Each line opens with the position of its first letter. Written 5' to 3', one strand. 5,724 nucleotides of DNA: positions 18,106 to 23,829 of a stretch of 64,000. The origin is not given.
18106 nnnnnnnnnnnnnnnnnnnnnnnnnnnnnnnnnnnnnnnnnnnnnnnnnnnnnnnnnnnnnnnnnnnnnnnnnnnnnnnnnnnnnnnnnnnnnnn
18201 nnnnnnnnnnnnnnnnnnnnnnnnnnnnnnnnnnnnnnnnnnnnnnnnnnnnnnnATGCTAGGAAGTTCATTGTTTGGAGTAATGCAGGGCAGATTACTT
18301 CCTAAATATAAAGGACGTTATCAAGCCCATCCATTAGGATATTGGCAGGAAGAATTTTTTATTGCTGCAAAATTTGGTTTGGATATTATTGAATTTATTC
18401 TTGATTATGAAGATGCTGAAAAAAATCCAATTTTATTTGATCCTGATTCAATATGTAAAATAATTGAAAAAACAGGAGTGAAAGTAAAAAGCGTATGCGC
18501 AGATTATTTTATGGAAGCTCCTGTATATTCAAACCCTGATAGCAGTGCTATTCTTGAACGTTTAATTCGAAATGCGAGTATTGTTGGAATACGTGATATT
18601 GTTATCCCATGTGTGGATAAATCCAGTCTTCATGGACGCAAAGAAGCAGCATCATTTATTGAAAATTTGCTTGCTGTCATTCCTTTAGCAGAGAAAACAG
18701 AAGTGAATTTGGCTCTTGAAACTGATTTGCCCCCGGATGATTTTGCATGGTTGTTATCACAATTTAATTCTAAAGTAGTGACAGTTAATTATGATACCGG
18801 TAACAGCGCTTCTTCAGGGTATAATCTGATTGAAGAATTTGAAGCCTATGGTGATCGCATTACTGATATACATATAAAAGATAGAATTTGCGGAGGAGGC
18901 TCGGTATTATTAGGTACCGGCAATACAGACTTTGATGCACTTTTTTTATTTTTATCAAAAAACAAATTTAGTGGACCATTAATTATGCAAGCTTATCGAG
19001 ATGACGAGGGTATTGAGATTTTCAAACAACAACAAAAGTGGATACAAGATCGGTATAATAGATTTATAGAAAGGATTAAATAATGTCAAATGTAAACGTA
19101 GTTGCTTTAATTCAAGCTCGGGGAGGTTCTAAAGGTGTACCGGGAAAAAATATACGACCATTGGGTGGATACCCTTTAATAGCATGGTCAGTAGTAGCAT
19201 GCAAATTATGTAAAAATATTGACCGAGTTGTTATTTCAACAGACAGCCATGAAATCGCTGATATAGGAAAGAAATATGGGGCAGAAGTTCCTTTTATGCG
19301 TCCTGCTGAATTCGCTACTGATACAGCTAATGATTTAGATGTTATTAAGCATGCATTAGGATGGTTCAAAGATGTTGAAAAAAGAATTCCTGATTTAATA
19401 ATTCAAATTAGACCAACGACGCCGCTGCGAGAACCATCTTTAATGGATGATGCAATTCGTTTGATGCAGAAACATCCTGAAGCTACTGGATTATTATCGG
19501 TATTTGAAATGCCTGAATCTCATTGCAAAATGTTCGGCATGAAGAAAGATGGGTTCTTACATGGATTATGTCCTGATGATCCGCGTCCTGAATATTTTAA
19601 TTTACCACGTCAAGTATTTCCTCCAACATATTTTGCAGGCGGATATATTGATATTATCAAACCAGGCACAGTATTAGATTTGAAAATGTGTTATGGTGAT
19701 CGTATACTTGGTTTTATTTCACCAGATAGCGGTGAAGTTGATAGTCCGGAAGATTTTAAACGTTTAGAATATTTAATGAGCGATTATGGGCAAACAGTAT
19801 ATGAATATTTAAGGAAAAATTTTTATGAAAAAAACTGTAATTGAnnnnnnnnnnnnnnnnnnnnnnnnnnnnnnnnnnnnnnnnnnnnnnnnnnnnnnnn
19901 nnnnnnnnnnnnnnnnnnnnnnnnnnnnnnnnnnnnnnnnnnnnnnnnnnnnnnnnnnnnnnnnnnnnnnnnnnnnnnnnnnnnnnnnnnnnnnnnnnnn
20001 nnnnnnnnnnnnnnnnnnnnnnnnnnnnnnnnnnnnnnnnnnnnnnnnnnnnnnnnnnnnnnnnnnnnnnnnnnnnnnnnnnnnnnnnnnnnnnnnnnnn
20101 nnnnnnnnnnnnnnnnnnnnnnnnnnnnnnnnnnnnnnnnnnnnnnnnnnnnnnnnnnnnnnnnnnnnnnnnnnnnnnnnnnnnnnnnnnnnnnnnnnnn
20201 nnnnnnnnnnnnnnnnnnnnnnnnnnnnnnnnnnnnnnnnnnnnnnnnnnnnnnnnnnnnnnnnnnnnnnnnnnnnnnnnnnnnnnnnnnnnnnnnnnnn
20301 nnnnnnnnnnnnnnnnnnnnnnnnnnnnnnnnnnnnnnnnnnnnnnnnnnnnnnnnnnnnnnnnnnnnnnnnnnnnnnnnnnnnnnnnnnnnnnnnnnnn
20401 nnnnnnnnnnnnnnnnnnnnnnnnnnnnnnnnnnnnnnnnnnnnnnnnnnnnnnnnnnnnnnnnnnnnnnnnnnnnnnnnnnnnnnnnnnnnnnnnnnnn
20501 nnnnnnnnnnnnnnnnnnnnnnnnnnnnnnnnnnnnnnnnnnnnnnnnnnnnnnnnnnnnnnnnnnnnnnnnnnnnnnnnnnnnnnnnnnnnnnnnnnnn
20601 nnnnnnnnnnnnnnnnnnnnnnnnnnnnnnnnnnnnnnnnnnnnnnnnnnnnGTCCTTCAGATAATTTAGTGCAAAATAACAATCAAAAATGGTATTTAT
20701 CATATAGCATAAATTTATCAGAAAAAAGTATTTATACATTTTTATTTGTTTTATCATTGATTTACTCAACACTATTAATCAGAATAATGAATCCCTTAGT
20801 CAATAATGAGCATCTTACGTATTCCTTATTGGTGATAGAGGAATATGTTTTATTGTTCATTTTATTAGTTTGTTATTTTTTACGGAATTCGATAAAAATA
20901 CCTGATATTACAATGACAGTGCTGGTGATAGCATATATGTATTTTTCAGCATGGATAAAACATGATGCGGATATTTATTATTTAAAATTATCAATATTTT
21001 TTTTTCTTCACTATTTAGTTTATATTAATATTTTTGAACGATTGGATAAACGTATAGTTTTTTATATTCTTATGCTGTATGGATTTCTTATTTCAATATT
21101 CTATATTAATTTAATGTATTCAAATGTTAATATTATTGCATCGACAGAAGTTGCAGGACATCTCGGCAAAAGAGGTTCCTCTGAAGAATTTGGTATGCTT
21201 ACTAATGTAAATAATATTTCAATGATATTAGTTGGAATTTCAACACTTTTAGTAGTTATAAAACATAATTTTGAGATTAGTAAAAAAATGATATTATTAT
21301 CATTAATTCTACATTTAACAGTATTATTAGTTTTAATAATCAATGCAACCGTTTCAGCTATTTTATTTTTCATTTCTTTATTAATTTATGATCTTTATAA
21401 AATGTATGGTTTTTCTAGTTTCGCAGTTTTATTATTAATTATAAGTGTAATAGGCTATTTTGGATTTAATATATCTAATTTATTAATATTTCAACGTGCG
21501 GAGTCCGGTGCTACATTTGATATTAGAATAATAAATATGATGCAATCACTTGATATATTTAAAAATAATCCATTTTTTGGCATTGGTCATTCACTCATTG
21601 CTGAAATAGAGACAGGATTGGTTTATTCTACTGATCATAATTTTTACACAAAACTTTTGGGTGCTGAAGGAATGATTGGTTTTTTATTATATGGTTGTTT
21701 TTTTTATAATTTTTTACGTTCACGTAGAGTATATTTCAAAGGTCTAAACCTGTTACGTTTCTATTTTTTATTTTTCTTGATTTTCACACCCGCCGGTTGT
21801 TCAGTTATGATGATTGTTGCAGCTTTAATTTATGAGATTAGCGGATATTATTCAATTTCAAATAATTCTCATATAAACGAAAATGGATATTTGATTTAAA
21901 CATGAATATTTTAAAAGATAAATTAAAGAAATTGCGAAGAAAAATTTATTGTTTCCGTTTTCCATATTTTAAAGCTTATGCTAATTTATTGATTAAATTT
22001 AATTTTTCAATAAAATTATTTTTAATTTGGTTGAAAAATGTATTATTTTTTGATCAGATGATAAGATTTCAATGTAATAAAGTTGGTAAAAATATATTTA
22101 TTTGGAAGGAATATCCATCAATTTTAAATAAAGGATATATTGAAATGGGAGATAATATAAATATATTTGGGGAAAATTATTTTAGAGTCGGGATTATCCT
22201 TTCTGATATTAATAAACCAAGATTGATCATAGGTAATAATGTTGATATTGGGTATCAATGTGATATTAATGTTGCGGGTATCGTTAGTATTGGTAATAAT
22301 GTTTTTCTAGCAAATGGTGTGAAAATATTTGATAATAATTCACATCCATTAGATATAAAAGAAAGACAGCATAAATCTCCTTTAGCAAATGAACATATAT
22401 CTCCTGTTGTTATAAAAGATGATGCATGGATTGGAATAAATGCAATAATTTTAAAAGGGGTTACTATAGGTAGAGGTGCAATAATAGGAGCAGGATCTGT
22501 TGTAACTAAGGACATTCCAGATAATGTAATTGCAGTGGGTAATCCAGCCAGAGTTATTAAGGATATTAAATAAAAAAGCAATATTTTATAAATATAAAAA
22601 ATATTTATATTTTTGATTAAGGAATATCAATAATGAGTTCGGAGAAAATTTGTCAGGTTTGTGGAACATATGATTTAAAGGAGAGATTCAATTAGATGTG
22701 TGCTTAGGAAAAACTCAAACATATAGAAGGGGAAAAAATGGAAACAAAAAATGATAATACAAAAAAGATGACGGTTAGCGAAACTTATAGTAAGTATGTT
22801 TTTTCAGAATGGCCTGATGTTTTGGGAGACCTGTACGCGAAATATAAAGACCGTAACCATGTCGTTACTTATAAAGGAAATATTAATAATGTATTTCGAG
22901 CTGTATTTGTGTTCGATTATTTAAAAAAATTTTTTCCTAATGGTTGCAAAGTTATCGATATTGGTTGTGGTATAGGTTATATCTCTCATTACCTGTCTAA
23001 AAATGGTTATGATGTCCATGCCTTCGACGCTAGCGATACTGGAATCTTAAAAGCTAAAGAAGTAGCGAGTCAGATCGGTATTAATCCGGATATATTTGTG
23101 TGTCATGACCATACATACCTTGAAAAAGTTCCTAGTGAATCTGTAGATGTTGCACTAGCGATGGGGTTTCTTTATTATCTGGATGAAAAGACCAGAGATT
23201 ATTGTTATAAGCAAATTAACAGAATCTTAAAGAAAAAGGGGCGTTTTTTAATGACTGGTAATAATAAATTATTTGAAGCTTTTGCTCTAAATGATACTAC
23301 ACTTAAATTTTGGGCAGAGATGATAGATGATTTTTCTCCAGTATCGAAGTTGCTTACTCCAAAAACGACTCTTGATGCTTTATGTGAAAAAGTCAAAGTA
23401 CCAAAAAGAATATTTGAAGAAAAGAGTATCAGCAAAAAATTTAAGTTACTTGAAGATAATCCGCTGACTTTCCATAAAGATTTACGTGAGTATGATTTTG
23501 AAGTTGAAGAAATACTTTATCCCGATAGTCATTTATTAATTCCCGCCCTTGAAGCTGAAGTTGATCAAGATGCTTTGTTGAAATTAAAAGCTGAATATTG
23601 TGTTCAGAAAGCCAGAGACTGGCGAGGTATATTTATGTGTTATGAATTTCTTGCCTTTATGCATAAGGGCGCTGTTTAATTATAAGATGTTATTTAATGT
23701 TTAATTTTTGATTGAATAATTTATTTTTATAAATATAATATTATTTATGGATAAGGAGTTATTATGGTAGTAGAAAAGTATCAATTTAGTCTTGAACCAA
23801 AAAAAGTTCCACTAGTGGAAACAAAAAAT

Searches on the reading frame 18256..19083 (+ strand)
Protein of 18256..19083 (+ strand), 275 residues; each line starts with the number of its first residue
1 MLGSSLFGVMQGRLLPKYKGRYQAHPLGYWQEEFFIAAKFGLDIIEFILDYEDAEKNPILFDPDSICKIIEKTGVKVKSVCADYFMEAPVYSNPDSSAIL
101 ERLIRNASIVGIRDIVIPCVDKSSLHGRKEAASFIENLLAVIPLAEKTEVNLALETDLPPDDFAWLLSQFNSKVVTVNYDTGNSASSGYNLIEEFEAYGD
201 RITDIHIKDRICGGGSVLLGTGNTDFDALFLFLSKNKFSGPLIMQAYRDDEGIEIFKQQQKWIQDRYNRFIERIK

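Call 70: search_protein_families(library=pfam, proteins=[window:18256-19083:+], max_evalue=0.01)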
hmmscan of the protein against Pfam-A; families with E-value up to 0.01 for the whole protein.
window:18256-19083:+ (275 aa): 1 family
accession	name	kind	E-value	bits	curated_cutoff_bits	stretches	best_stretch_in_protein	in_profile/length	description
PF01261.30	AP_endonuc_2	-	5.7e-20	72.5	31.1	1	36-265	3-248/249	Xylose isomerase-like TIM barrel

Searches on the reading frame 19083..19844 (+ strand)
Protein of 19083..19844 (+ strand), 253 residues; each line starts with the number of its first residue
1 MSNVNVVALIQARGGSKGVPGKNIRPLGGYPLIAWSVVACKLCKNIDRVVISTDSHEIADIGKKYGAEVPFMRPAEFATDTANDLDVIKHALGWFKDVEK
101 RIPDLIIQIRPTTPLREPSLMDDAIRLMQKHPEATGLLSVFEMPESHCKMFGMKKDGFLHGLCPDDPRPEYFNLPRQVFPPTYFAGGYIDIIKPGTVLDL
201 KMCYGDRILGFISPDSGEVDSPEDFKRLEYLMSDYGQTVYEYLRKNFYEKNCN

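Call 70: search_protein_families(library=pfam, proteins=[window:19083-19844:+], max_evalue=0.01)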
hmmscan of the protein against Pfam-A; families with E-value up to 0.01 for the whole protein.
window:19083-19844:+ (253 aa): 1 family
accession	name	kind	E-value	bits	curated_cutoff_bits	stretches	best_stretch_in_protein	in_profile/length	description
PF02348.25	CTP_transf_3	-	3e-24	86.5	22.6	1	7-133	1-119/217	Cytidylyltransferase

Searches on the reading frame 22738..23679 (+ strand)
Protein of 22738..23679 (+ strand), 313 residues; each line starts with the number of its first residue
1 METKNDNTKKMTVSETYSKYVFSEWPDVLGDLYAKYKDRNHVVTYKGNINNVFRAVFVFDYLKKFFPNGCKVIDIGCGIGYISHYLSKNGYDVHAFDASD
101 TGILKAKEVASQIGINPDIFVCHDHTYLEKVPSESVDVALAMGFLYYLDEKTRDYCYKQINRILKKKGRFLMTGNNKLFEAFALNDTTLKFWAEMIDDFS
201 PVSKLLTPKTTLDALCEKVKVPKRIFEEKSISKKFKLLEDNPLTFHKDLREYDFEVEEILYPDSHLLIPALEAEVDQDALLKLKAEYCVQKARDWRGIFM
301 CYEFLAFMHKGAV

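Call 8: search_protein_families(library=pfam, proteins=[window:22738-23679:+])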
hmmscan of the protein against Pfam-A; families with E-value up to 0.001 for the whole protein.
window:22738-23679:+ (313 aa): 9 families
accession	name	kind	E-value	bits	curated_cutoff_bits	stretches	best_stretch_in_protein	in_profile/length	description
PF08241.18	Methyltransf_11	-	3.1e-13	50.6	21.2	1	73-171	1-94/95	Methyltransferase domain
PF13649.12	Methyltransf_25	-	4.1e-13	50.3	27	1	72-168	1-97/97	Methyltransferase domain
PF13847.12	Methyltransf_31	-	1.6e-12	47.8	27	1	69-179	4-119/145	Methyltransferase domain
PF08242.18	Methyltransf_12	-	3.3e-09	37.8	30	1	73-170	1-98/98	Methyltransferase domain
PF13489.12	Methyltransf_23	-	4.8e-09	36.6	27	1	57-173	8-117/164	Methyltransferase domain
PF03848.20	TehB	-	7.4e-08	32.5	20.4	1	69-116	31-78/193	Tellurite resistance protein TehB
PF05175.20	MTS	-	1.1e-05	25.6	23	1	69-179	32-145/170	Methyltransferase small domain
PF13679.12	Methyltransf_32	-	0.0007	20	27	0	68-117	25-80/143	Methyltransferase domain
PF02353.26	CMAS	-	0.00077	19.3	27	0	68-180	62-172/273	Mycolic acid cyclopropane synthetase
